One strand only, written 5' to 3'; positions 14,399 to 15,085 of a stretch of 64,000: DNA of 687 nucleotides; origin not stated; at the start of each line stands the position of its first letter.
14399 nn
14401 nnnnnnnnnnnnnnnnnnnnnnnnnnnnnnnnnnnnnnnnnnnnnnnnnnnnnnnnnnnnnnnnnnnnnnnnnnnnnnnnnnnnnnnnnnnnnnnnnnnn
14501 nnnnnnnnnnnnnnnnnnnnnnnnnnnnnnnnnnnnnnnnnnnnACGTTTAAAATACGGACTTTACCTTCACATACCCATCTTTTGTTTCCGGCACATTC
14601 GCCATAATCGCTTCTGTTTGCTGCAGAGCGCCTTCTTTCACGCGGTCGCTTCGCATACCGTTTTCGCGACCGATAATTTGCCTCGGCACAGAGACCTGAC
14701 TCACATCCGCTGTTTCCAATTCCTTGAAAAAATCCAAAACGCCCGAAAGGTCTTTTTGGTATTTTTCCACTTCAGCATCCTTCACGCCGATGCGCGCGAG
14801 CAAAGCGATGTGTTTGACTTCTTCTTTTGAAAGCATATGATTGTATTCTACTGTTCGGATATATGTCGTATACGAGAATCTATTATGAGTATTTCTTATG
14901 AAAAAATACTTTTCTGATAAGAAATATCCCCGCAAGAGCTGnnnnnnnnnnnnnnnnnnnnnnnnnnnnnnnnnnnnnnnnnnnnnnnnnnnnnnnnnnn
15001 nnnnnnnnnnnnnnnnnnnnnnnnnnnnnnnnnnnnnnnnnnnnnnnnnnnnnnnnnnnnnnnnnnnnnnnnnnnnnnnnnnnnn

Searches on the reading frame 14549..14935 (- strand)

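Call 47: search_protein_families(library=pfam, max_evalue=0.00001, proteins=[window:14549-14935:-])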
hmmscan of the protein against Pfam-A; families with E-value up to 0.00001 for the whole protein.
window:14549-14935:- (128 aa): 1 family
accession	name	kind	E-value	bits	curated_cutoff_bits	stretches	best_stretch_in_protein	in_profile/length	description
PF02686.20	GatC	-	2.8e-13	50.3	23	1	52-124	2-66/66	Glu-tRNAGln amidotransferase C subunit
